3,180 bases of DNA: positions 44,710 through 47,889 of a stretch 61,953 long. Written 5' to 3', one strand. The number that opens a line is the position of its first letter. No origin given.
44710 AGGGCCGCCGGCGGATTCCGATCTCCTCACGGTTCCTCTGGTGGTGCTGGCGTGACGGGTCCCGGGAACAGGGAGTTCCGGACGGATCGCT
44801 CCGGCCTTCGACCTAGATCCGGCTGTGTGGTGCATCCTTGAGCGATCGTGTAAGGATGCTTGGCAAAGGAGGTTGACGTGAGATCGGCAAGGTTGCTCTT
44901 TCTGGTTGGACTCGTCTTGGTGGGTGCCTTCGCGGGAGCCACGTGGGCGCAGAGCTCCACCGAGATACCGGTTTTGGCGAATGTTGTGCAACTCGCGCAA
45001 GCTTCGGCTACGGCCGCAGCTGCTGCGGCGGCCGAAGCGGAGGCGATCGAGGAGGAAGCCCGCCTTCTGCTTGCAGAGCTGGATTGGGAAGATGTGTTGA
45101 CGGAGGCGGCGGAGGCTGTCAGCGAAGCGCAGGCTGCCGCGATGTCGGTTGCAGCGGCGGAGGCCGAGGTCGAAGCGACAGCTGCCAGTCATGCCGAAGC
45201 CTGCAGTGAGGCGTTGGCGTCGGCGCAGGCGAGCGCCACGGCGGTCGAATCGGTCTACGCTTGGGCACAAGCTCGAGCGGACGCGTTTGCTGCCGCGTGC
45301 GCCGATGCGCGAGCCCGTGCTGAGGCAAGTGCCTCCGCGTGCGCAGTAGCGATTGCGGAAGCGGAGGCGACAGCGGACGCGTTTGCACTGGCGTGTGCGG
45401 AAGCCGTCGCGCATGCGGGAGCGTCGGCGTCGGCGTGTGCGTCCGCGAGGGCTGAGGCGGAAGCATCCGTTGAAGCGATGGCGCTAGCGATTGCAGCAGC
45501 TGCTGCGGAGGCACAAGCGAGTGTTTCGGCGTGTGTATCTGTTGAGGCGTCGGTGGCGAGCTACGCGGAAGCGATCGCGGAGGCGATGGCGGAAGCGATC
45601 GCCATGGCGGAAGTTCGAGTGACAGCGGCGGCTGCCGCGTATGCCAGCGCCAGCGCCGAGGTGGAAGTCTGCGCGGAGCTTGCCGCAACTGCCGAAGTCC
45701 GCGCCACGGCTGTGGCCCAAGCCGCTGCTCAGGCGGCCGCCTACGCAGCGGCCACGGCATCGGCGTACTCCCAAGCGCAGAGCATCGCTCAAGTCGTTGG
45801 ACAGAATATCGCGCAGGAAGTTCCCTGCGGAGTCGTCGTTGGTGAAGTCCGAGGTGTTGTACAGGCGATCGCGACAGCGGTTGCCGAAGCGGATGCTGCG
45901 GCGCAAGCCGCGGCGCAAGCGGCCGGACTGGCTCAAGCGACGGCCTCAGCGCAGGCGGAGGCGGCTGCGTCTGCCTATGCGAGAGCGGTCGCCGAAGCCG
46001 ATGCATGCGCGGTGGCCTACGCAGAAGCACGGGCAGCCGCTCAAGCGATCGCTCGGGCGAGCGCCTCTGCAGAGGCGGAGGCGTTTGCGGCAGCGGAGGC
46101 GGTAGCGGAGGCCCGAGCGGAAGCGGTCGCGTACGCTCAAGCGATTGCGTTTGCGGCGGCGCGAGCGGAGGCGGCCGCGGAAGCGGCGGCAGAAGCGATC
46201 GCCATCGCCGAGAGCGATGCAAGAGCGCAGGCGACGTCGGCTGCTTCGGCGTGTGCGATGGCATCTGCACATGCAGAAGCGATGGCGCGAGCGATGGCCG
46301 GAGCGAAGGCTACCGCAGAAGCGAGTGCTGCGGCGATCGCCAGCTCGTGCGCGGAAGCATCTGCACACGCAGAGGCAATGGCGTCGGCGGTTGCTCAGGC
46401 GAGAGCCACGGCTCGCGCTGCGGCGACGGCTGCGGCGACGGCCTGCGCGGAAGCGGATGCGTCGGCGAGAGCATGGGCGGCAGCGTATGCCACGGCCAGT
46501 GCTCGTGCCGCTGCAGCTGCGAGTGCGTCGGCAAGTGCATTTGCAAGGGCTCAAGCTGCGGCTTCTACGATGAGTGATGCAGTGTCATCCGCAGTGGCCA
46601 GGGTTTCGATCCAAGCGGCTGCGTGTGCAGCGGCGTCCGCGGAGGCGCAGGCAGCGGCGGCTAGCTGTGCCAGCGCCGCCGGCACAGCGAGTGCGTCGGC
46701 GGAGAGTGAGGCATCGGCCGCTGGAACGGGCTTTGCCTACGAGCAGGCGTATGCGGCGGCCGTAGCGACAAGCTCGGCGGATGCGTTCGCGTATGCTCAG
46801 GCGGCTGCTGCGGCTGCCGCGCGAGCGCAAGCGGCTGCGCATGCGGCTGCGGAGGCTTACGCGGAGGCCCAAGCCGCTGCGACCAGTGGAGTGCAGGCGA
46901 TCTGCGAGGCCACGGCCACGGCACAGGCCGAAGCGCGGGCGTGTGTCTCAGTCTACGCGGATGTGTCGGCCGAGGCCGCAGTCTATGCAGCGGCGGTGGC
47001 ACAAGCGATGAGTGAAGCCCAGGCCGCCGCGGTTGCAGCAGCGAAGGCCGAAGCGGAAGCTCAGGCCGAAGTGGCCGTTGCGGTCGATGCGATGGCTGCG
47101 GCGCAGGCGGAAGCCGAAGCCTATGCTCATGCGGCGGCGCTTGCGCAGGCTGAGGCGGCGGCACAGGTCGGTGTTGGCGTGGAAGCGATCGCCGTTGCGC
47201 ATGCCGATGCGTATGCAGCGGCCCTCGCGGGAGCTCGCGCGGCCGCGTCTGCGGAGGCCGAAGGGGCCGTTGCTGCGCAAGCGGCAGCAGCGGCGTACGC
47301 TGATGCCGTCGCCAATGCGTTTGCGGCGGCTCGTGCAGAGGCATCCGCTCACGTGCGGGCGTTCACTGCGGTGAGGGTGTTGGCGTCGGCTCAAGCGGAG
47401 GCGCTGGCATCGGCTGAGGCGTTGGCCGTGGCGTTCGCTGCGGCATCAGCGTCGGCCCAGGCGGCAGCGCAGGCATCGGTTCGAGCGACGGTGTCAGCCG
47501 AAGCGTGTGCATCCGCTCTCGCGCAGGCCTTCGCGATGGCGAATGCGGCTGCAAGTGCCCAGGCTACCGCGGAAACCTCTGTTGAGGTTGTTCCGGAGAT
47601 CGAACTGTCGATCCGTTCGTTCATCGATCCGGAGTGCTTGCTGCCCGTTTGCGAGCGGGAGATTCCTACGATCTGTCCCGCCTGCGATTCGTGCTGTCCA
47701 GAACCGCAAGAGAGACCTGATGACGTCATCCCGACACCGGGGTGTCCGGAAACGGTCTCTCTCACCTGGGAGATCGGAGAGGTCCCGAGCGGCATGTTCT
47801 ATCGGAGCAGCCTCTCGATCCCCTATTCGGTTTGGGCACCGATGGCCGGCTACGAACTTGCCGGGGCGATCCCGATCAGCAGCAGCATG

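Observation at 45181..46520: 32-residue super-period with laddered cysteines inside the Ala-X region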

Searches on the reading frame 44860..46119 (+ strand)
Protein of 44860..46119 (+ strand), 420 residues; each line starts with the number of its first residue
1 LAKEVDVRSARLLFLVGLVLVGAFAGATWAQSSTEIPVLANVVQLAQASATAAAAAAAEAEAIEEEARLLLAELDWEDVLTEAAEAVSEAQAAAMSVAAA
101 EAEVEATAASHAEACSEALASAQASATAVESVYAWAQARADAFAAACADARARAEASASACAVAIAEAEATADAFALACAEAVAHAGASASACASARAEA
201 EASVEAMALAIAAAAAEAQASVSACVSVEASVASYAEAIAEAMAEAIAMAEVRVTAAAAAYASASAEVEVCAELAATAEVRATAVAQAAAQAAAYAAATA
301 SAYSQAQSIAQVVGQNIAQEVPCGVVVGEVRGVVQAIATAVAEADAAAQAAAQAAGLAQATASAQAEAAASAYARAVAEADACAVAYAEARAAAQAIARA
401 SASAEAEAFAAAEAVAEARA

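Call 29: find_homologous_proteins(query=window:44860-46119:+, max_evalue=0.001)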
Query window:44860-46119:+ (420 aa): 5 proteins with E <= 0.001 among 8000 candidates.
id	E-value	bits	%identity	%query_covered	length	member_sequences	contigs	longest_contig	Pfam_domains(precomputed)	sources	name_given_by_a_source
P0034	7.3e-16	77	-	-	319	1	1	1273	-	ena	-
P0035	8.0e-10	57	47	19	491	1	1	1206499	-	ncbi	-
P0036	1.1e-5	44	39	21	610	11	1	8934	-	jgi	jgi:hypothetical protein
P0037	1.5e-5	43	-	-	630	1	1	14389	-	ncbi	-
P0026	9.3e-4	37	50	10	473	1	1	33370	-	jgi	jgi:hypothetical protein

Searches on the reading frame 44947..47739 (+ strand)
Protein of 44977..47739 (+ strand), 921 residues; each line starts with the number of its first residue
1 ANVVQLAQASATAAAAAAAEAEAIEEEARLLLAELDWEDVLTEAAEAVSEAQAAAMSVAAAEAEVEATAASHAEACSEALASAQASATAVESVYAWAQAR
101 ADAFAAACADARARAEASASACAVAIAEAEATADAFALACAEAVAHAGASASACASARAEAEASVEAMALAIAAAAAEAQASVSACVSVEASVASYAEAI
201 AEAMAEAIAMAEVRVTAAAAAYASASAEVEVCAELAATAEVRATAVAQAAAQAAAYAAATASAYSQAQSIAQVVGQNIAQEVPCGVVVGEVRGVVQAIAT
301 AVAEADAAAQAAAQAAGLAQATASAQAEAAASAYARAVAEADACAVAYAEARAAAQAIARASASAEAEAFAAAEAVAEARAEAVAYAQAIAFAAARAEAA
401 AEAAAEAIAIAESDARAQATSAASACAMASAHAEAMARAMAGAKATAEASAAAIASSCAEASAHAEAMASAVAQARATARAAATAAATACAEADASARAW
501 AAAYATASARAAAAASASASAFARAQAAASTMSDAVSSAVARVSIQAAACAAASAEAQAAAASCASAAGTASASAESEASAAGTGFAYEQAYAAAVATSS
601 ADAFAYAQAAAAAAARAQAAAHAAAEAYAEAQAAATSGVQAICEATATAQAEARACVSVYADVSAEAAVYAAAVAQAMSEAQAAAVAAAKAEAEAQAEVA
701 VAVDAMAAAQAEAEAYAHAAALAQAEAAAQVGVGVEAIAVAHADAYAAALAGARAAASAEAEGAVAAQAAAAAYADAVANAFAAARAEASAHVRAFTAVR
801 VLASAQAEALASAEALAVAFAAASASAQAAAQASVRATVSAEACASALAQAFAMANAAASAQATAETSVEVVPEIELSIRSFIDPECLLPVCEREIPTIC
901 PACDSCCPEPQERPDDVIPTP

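Call 21: find_homologous_proteins(query=window:45106-47589:+, max_evalue=0.001)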
Query window:45106-47589:+ (828 aa): 27 proteins with E <= 0.001 among 8000 candidates.
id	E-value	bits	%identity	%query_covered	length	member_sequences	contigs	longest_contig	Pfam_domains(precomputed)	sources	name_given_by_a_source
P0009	2.7e-45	174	-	-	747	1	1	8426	-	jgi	-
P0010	7.3e-44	169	-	-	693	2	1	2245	-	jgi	-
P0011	1.4e-34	138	56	8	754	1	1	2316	-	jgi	-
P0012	1.1e-30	125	-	-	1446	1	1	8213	PF19190.7,PF22076.3,PF22544.3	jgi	jgi:hypothetical protein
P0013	2.0e-29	121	36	6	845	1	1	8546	-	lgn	-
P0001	7.4e-25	106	-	-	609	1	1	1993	-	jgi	jgi:hypothetical protein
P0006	1.3e-23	102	-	-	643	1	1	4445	-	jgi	-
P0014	2.5e-17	81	47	7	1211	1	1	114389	PF19190.7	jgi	jgi:hypothetical protein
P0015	5.4e-14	70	-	-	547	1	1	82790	-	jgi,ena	-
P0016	8.6e-12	63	-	-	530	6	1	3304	-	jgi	jgi:hypothetical protein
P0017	1.9e-9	55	-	-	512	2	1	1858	-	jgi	jgi:hypothetical protein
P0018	2.6e-8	52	-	-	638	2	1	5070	-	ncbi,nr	ncbi:MAG TPA: hypothetical protein ENN53_00780 [Candidatus Acetothermia bacterium]|nr:hypothetical p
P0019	4.0e-7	48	73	4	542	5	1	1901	-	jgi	jgi:hypothetical protein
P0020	4.2e-7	48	-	-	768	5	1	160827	PF07714.24,PF00069.32,PF03109.23,PF01636.30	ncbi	-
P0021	5.7e-7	47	-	-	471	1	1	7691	PF11741.14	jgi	-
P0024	6.0e-6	44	-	-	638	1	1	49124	-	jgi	-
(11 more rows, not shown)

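Call 49: predict_structure(alignment_id=A4)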
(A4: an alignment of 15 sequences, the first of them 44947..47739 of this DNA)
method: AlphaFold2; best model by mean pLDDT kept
length: 931 residues; sequences in the alignment: 15
mean_pLDDT: 62.7   pTM: 0.33
mean pLDDT of the five models: 62.7, 60.5, 59.7, 58.9, 56.7
residues with pLDDT >= 90: 0; 70-90: 432; 50-70: 273; < 50: 226
segments of 3 or more residues with pLDDT < 50: 1-6, 451-453, 683-685, 687-689, 691-827, 829-837, 839-848, 897-931
pLDDT, mean of each block of 10 residues (from residue 1): 45 77 79 72 59 71 70 73 75 74 76 75 75 76 75 60 71 74 71 68 68 72 72 73 75 76 79 80 80 65 77 76 77 76 76 75 73 69 67 67 65 68 68 66 61 51 58 58 60 58 60 65 68 73 76 78 79 80 79 77 78 80 79 76 73 72 64 55 51 43 32 31 38 38 32 35 34 28 26 26 31 40 45 46 46 53 58 56 50 48 41 46 42 43
secondary structure, 60 per line:
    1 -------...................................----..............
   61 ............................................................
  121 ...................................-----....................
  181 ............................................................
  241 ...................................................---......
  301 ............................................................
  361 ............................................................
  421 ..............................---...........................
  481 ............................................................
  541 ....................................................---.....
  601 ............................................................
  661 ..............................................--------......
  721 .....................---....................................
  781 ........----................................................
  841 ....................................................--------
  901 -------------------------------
elements in order (helices of 4 or more, strands of 3 or more residues): H8-42 H47-155 H161-291 H295-450 H454-592 H596-706 H715-741 H745-788 H793-892

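Call 52: fold_search(model_id=the predicted structure, library=pdb)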
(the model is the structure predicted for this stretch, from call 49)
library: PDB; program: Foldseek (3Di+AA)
matches with E <= 10: 132; with E <= 0.001: 0
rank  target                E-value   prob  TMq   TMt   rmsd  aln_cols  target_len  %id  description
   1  9a69_B                4.7e-01  0.41  0.11  0.15  69.3       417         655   14  Integrative model of MCPB-MCPC by crosslinking MS and deep learning (released 2024-09-18)
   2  3zx6_A                5.9e-01  0.95  0.20  0.49   6.3       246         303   18  Structure of Hamp(AF1503)-Tsr fusion - Hamp (A291V) mutant (released 2012-02-29)
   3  2ch7_B                5.9e-01  0.30  0.11  0.29  45.8       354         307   15  Crystal structure of the cytoplasmic domain of a bacterial chemoreceptor from Thermotoga maritima (released 2006-04-18)
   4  9a65_B                6.9e-01  0.28  0.11  0.14  51.8       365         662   11  Integrative model of YVAQ-MCPB by crosslinking MS and deep learning (released 2024-09-18)
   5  6h2x                  7.6e-01  0.13  0.09  0.20  60.7       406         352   15  MukB coiled-coil elbow from E. coli (released 2019-03-06)
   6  8w20_A                8.7e-01  0.51  0.18  0.22  28.0       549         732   20  Umb1 umbrella toxin particle (released 2024-04-17)
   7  8c5v_I                1.0e+00  0.89  0.19  0.31   6.5       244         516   18  Chemotaxis core signalling unit from E protein lysed E. coli cells (released 2023-09-13)
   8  9a65_A                1.0e+00  0.33  0.12  0.19  61.1       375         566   10  Integrative model of YVAQ-MCPB by crosslinking MS and deep learning (released 2024-09-18)
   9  7sqc_1K               1.1e+00  0.38  0.15  0.35  47.7       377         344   14  Ciliary C1 central pair apparatus isolated from Chlamydomonas reinhardtii (released 2022-04-13)
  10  7sqc_1J               1.1e+00  0.23  0.13  0.28  52.3       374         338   16  Ciliary C1 central pair apparatus isolated from Chlamydomonas reinhardtii (released 2022-04-13)
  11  9fqr_A7               1.3e+00  0.38  0.16  0.33  69.1       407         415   11  96-nm repeat of axonemal doublet microtubules from bovine sperm (released 2025-03-26)
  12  8otz_C8               1.3e+00  0.35  0.16  0.32  69.1       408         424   11  48-nm repeat of the native axonemal doublet microtubule from bovine sperm (released 2023-11-22)
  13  2ch7_A                1.4e+00  0.69  0.21  0.51  14.4       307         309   14  Crystal structure of the cytoplasmic domain of a bacterial chemoreceptor from Thermotoga maritima (released 2006-04-18)
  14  8to0_BJ               1.4e+00  0.47  0.17  0.35  69.0       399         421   10  48-nm repeating structure of doublets from mouse sperm flagella (released 2023-11-01)
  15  7ung_A1               1.4e+00  0.15  0.10  0.21  71.8       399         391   12  48-nm repeat of the human respiratory doublet microtubule (released 2022-10-05)
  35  3zx6_B                2.5e+00  0.72  0.20  0.51   6.0       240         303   18  Structure of Hamp(AF1503)-Tsr fusion - Hamp (A291V) mutant (released 2012-02-29)
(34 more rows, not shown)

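Call 66: search_protein_representatives(protein=window:44977-47739:+)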
Query: 921 residues. Proteins with E-value up to 0.001 (for the whole library): 99; up to 1e-10: 18; up to 1e-30: 6. The best 99 are listed.
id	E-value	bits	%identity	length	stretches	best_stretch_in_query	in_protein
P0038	9.1e-76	272.6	51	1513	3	417-733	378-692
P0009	8.3e-67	243.0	61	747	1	532-909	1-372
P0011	5.2e-53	197.4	57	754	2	671-912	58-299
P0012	4.0e-37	145.0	43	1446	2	56-502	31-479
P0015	3.0e-34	135.5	61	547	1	741-914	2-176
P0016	6.5e-31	124.4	60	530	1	724-912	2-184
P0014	3.3e-26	108.9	44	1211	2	103-508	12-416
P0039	5.0e-23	98.4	67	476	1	805-910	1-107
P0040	1.9e-20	89.9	62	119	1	823-915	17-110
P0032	2.0e-19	86.5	54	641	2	764-904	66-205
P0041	1.6e-18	83.5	51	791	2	308-470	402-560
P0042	3.2e-14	69.3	48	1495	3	301-541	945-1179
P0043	7.1e-14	68.1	64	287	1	527-639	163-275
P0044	1.2e-13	67.4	52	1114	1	263-567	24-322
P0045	5.4e-13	65.2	62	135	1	843-911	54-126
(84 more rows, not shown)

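Call 75: find_encoding_contigs(protein=P0014, flank=6000, max_places=2)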
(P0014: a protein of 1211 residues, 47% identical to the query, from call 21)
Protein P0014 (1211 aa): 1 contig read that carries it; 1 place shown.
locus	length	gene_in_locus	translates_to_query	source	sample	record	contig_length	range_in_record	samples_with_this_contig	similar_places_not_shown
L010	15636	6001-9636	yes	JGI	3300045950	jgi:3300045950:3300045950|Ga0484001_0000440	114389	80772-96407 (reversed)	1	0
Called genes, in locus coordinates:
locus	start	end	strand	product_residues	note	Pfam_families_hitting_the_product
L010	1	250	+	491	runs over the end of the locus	PF27537:HoxH, PF00374:NiFeSe_Hases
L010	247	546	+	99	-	PF00210:Ferritin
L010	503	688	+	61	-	PF00210:Ferritin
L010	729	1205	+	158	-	PF01750:HycI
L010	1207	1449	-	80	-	PF01037:AsnC_trans_reg (weak)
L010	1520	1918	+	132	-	PF01155:HypA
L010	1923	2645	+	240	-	PF10609:ParA, PF01656:CbiA, PF02374:ArsA_ATPase (faint), PF09140:MipZ (weak), PF13614:AAA_31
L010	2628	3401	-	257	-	PF01048:PNP_UDP_1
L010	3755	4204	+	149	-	-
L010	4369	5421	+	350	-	PF07705:CARDB (weak), PF13473:Cupredoxin_1 (faint)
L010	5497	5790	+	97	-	-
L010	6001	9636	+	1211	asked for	PF19190:BACON_2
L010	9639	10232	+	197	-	PF00578:AhpC-TSA, PF08534:Redoxin, PF13728:TraF (weak), PF00085:Thioredoxin (weak), PF13098:Thioredoxin_2, PF13905:Thioredoxin_8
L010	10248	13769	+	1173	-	-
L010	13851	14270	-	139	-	PF01850:PIN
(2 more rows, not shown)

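Call 76: find_encoding_contigs(protein=P0024, flank=6000, max_places=2)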
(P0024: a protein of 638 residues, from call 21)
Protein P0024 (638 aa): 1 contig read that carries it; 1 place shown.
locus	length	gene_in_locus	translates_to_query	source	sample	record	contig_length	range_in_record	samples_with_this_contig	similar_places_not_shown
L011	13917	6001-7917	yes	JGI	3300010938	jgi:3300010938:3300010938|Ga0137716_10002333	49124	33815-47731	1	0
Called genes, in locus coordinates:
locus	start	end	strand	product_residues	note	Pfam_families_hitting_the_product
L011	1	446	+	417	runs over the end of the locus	-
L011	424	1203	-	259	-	-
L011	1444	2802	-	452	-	PF00083:Sugar_tr (weak), PF03137:OATP (faint), PF07690:MFS_1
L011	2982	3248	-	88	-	-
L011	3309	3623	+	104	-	-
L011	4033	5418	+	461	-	PF01408:GFO_IDH_MocA, PF22725:GFO_IDH_MocA_C3 (faint), PF19051:GFO_IDH_MocA_C2 (faint)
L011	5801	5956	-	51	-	-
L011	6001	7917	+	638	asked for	-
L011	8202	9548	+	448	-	PF00557:Peptidase_M24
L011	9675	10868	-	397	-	PF00701:DHDPS (faint)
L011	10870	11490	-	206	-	PF13618:Gluconate_2-dh3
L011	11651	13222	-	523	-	PF01425:Amidase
